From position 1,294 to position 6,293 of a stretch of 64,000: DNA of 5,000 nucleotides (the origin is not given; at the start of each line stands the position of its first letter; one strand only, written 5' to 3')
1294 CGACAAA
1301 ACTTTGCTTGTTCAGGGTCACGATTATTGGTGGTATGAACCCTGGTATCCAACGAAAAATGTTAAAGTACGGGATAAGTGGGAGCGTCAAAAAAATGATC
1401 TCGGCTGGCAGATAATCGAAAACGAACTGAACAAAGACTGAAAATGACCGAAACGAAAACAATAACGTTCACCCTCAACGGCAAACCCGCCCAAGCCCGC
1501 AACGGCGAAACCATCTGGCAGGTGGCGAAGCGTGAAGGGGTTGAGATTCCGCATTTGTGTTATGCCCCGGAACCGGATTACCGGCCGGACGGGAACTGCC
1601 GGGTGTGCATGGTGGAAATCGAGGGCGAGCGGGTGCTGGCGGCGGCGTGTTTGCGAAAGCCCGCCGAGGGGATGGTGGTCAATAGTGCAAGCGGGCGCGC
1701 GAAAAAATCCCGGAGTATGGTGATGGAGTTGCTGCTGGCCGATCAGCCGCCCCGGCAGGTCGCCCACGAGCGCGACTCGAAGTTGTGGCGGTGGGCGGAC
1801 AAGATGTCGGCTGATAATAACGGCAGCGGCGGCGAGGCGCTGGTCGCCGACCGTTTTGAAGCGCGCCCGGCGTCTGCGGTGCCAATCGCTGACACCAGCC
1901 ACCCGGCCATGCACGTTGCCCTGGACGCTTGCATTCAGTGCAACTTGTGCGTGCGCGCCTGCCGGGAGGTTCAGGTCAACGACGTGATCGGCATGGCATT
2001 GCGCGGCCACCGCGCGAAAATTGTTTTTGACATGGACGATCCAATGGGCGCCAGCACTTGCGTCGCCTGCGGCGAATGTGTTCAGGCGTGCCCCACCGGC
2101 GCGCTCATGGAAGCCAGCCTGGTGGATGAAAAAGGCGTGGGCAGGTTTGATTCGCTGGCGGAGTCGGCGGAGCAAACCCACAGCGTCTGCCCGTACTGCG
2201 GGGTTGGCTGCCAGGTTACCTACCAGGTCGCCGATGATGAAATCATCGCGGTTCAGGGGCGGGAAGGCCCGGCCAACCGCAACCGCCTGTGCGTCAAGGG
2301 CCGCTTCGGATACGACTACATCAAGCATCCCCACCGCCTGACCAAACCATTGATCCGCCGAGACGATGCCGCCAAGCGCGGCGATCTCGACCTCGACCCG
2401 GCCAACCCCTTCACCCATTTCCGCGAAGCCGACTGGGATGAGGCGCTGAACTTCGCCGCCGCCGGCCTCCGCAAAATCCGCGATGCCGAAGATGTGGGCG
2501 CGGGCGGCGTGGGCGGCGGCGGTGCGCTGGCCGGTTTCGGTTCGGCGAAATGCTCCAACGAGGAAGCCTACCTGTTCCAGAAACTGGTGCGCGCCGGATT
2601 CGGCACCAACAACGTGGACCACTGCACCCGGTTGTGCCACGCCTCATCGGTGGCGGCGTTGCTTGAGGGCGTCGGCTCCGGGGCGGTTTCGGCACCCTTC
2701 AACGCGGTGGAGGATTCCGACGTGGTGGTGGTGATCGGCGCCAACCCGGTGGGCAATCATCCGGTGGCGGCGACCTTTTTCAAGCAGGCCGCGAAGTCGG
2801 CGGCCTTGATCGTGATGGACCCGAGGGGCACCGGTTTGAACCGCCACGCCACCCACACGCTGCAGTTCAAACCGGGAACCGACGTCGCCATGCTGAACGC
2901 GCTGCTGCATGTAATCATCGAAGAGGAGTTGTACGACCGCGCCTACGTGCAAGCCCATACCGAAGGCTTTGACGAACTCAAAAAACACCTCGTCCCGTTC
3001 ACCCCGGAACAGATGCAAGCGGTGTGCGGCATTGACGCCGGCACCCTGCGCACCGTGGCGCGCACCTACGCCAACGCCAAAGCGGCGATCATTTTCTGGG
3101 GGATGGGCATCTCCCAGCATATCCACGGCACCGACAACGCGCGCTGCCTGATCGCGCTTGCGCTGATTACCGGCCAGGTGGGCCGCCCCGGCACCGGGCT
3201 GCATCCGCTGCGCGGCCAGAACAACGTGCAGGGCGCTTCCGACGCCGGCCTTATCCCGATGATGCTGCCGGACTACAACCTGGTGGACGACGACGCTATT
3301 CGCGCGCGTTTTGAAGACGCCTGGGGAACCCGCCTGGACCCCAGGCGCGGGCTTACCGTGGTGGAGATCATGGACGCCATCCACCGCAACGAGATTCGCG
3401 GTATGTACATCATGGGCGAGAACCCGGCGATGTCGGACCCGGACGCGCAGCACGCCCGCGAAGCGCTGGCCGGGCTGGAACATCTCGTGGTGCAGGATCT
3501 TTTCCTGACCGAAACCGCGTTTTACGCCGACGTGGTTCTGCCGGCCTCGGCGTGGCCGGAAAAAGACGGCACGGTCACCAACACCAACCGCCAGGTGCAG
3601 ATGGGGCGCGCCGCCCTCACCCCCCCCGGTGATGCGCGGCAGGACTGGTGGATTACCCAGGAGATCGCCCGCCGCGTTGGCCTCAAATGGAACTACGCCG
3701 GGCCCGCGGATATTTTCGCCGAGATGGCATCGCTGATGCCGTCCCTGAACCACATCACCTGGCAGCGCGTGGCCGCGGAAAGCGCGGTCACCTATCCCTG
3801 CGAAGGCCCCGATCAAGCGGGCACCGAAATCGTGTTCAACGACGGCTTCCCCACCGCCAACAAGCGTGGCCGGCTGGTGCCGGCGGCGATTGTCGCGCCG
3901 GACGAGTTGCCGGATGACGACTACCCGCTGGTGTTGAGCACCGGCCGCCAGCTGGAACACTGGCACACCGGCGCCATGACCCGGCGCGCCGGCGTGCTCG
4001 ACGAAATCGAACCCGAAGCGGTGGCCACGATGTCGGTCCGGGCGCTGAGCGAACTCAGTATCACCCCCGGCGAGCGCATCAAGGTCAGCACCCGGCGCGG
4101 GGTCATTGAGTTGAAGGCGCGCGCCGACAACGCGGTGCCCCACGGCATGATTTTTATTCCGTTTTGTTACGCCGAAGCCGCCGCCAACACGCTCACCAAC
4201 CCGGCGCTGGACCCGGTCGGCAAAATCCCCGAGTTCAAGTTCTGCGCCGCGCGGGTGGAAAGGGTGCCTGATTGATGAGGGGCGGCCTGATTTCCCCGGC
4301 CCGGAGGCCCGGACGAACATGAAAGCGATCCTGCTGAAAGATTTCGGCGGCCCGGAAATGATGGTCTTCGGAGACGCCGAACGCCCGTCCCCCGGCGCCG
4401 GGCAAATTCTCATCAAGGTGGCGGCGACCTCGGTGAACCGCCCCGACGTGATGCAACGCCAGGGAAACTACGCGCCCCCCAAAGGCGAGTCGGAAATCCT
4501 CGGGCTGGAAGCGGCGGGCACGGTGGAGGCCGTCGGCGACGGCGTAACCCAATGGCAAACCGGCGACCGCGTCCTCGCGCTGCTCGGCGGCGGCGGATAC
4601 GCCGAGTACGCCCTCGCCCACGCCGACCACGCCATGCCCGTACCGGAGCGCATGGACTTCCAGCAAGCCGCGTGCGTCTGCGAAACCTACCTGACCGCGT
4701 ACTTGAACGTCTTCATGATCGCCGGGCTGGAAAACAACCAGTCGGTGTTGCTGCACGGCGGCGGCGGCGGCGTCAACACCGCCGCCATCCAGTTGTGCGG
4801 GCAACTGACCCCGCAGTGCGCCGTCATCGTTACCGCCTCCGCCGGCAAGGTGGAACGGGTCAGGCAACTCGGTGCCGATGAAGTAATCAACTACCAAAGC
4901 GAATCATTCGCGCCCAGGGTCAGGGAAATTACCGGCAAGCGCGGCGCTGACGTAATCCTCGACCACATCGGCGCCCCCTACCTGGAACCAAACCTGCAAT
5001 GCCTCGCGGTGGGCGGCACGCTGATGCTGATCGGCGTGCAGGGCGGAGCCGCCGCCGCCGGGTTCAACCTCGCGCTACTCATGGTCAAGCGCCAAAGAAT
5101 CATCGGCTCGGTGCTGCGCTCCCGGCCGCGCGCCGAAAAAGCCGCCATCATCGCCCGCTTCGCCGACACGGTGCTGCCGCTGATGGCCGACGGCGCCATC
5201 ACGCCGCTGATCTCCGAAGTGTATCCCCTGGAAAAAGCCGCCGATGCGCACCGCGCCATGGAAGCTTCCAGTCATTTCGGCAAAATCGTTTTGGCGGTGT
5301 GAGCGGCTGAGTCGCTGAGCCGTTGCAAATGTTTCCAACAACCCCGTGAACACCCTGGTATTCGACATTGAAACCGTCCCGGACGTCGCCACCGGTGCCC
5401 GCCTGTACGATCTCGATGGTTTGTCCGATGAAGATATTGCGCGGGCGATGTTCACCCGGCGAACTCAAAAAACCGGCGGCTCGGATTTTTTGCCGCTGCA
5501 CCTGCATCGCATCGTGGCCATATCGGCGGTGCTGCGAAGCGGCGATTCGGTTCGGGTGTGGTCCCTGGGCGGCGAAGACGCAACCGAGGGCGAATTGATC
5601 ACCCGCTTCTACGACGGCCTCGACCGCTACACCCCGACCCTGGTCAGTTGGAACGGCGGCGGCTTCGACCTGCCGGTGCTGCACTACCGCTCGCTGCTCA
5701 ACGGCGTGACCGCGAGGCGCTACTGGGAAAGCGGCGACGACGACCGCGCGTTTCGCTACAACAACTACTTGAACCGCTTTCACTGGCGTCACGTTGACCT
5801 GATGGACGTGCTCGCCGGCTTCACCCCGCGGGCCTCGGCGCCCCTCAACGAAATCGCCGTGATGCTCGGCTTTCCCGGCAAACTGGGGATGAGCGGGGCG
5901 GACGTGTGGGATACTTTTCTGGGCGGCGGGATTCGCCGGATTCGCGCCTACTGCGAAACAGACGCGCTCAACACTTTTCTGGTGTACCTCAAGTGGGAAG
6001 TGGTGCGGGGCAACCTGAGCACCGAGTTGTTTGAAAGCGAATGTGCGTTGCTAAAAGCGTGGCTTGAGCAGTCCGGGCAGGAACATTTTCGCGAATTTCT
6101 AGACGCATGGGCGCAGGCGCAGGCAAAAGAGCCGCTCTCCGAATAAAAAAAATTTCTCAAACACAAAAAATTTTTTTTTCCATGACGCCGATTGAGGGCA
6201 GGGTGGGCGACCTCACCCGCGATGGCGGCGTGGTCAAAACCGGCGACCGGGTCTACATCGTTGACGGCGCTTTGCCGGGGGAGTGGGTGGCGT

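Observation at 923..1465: Foreign low-GC PD-(D/E)XK-like ORF wedged with zero spacing between fdsB and fdsA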

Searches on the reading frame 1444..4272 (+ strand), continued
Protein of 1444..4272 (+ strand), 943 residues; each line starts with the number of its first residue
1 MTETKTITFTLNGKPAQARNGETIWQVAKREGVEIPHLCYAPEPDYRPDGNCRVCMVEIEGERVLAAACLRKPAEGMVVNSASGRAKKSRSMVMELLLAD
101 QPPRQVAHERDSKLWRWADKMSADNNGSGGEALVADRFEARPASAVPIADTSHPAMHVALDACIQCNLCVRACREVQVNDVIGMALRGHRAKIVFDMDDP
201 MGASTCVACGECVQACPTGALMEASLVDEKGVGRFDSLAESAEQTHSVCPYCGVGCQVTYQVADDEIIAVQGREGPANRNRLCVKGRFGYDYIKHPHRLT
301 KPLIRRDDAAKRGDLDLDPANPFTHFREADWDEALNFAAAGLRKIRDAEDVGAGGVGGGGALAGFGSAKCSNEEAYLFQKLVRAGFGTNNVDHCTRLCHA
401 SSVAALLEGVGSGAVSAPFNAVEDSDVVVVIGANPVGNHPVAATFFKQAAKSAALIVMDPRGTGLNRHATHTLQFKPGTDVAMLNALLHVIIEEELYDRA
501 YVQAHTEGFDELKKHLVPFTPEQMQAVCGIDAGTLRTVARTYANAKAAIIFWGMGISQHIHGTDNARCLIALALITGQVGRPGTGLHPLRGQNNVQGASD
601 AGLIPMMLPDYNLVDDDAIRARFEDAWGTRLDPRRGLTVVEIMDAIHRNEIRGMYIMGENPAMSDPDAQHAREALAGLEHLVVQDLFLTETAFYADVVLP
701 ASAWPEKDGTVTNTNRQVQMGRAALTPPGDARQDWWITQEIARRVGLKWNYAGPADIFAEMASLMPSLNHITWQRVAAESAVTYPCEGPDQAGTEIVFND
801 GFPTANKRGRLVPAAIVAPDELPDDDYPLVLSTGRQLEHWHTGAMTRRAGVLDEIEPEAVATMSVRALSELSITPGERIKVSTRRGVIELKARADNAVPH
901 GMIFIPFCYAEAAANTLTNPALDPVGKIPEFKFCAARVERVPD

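Call 100: search_solved_structures(query=L110:4273-4974:+, max_evalue=1, show_alignments=1)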
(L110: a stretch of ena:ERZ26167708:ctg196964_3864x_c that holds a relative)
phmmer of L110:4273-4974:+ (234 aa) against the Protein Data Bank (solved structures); distinct sequences matched with E-value up to 1: 2.
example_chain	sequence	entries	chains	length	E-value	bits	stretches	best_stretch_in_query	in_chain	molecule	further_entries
1d8h_A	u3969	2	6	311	0.62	12.9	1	74-173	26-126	mRNA TRIPHOSPHATASE CET1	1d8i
3kyh_A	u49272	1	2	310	0.63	12.9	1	74-173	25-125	mRNA-capping enzyme subunit beta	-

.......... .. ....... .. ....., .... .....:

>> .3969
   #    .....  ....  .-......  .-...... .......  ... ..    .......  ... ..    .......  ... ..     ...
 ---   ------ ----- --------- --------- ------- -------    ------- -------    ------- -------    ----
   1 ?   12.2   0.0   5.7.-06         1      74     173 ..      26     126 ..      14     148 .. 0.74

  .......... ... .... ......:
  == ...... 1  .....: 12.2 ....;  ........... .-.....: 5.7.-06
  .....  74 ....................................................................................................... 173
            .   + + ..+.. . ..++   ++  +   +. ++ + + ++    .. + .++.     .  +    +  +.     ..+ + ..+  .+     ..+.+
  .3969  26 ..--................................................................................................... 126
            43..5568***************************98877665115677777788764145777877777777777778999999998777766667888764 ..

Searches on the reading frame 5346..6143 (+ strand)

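Call 55: search_protein_families(library=pfam, proteins=[window:5346-6143:+], max_evalue=0.001)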
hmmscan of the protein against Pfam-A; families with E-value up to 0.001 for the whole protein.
window:5346-6143:+ (266 aa): 2 families
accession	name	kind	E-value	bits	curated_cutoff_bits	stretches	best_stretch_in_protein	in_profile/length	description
PF10108.15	DNA_pol_B_exo2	-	1.5e-87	293.2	24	1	46-255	1-213/213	Predicted 3'-5' exonuclease related to the exonuclease domain of PolB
PF13482.12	RNase_H_2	-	1.3e-07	32.1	22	1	59-216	20-163/165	RNase_H superfamily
